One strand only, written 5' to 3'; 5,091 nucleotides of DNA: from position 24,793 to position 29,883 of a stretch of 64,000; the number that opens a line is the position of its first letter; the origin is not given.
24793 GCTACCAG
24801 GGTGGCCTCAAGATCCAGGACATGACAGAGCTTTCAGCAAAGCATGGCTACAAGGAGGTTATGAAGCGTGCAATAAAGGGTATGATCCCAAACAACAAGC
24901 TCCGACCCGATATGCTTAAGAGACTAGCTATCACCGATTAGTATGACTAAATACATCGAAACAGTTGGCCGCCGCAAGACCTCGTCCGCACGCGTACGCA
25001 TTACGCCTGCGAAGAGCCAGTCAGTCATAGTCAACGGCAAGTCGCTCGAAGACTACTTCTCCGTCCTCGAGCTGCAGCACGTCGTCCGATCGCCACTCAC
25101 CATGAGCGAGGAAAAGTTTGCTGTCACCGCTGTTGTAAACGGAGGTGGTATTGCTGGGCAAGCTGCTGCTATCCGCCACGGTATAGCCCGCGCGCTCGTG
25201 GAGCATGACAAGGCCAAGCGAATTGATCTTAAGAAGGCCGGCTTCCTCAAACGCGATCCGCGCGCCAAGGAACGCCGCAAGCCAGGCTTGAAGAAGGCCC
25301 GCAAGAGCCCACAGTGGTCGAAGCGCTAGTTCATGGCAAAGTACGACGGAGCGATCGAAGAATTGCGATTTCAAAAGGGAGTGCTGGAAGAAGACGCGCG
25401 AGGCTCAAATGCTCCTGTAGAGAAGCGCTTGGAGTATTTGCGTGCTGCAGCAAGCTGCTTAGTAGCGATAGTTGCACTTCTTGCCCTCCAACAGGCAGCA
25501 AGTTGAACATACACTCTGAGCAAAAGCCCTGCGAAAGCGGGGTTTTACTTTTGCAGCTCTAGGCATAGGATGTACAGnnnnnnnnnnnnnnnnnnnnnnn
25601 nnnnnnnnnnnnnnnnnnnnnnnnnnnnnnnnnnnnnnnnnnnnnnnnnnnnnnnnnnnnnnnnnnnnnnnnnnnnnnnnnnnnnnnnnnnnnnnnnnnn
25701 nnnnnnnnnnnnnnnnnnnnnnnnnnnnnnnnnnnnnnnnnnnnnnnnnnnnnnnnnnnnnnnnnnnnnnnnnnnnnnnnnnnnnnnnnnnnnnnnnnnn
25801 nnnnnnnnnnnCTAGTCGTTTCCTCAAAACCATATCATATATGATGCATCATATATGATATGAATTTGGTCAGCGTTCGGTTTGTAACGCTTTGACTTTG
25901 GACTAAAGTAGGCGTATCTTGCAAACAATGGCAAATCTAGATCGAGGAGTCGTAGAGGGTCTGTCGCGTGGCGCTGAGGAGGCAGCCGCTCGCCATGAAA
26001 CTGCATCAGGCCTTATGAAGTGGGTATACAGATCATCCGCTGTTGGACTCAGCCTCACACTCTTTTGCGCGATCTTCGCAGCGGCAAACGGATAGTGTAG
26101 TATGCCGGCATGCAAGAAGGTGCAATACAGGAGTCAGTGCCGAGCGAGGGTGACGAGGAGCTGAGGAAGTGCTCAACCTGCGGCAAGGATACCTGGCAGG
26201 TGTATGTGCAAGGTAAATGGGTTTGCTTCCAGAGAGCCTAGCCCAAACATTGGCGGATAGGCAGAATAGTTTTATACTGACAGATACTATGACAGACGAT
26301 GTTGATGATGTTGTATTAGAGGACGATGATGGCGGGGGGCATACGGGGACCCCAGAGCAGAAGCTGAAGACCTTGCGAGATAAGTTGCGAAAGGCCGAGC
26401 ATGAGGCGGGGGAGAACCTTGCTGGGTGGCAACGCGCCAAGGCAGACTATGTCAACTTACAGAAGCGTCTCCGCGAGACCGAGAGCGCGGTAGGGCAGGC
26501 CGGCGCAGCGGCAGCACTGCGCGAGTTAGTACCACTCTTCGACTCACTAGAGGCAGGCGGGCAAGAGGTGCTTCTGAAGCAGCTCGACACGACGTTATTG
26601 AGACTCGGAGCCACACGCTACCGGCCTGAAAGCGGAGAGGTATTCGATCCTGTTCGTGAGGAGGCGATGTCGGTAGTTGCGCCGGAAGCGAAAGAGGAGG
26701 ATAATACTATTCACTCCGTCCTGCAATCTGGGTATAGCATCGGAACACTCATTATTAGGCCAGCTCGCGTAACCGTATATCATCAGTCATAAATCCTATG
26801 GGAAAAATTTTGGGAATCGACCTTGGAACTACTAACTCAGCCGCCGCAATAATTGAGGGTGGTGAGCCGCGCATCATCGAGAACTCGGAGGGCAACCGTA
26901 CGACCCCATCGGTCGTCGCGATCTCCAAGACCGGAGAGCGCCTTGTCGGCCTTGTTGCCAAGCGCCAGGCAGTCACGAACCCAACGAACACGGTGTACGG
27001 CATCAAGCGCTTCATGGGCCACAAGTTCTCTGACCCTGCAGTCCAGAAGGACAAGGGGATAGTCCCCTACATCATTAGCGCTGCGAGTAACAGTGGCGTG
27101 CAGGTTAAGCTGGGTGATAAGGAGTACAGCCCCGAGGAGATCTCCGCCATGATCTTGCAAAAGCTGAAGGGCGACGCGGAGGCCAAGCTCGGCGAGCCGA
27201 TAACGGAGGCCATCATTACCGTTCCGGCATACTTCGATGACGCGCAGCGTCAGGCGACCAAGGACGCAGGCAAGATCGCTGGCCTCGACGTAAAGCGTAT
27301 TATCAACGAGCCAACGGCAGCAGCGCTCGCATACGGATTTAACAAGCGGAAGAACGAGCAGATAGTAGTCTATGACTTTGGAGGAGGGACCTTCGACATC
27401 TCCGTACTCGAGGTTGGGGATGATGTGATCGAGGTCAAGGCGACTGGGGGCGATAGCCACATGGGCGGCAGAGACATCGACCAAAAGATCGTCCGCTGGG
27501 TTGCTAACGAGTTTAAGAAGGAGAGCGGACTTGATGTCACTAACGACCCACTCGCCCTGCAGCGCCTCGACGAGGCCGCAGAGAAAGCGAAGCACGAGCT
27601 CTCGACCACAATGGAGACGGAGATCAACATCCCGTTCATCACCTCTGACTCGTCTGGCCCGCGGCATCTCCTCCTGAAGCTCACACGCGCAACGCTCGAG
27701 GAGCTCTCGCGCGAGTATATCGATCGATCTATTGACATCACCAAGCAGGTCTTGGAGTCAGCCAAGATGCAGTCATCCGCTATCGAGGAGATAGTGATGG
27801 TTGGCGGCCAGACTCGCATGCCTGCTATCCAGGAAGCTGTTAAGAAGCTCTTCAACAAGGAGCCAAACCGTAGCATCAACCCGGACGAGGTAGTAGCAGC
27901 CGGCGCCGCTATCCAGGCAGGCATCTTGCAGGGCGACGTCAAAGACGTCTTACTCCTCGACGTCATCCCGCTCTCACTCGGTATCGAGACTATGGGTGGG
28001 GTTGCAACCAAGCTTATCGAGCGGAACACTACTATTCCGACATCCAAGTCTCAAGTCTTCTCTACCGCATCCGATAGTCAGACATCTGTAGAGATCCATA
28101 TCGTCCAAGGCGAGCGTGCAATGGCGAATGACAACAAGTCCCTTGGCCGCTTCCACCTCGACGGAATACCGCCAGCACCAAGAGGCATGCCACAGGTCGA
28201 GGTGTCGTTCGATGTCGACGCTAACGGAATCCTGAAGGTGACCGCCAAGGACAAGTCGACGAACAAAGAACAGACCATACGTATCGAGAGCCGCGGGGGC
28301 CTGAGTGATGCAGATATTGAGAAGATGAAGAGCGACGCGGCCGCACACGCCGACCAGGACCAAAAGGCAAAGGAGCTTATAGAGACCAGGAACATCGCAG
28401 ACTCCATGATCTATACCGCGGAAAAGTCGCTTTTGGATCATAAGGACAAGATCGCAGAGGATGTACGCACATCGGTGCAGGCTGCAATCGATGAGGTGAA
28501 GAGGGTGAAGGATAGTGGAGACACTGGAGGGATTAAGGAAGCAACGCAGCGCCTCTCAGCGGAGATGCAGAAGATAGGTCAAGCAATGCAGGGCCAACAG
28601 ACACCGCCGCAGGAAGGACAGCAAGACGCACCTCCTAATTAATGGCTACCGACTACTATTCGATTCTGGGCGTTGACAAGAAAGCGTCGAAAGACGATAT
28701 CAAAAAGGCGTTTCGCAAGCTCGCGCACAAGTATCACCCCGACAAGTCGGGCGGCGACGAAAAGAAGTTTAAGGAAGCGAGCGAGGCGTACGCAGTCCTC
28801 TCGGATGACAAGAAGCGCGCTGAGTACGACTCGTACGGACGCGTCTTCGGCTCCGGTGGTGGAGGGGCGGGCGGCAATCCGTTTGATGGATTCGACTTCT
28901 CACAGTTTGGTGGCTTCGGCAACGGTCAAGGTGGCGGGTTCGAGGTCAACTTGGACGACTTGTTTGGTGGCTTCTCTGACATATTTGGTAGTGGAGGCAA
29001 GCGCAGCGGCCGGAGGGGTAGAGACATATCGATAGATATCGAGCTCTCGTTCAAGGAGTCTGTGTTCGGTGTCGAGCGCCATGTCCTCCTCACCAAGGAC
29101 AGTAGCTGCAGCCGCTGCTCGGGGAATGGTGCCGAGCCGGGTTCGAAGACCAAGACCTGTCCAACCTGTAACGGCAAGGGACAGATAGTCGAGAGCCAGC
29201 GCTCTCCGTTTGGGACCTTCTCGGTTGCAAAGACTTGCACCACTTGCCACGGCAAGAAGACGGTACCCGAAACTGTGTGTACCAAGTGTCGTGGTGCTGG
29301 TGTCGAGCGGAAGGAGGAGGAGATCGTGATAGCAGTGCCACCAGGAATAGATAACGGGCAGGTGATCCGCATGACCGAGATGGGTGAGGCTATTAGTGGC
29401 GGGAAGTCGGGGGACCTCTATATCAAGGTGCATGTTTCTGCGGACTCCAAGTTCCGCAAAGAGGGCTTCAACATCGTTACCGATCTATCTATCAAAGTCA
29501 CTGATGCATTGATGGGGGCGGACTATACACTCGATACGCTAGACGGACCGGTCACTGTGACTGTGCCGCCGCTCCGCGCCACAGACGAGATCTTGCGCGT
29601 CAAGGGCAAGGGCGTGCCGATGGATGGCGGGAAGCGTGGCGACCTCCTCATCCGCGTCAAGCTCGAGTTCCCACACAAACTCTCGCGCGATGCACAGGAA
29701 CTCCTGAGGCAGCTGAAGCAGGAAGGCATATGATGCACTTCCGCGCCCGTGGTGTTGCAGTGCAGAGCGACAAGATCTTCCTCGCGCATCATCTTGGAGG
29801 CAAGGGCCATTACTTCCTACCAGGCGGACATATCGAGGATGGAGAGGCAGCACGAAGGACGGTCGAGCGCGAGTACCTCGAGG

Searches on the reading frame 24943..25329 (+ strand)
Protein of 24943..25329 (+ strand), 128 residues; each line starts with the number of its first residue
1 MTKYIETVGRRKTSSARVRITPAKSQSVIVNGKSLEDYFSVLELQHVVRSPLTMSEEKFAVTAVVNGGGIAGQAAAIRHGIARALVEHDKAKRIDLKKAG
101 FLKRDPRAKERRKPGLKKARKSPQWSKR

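Call 7: search_protein_families(library=pfam, proteins=[window:24943-25329:+])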
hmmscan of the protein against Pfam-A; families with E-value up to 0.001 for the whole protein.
window:24943-25329:+ (128 aa): 1 family
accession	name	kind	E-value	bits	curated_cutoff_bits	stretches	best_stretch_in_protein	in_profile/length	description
PF00380.25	Ribosomal_S9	-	1.6e-41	142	22.5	1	9-128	1-121/121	Ribosomal protein S9/S16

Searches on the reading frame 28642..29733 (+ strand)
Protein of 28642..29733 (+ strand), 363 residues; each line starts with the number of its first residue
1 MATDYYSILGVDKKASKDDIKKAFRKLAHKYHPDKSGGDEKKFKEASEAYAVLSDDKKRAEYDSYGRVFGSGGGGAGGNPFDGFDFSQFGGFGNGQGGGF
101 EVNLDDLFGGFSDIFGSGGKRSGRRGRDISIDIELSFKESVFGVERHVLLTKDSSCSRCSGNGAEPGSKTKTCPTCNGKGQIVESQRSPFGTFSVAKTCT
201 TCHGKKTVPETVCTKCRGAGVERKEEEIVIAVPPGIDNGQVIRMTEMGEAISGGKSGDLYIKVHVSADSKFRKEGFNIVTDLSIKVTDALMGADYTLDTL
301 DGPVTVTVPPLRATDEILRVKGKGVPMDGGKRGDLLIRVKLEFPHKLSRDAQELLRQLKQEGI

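Call 7: search_protein_families(library=pfam, proteins=[window:28642-29733:+])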
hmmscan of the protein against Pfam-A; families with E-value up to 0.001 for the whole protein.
window:28642-29733:+ (363 aa): 4 families
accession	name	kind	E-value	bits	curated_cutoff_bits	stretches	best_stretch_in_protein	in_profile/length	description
PF01556.23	DnaJ_C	-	7.1e-37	127.2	26.6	1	129-344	1-152/152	DnaJ C terminal domain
PF00226.36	DnaJ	-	1.3e-23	83.3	27.8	1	4-63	1-63/63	DnaJ domain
PF00684.25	DnaJ_CXXCXGXG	-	4.1e-15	56.2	32.7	1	156-220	1-65/65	DnaJ central domain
PF25436.1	BSD2_CRD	-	1.1e-05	26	27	1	156-220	5-58/69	BSD2 cysteine rich domain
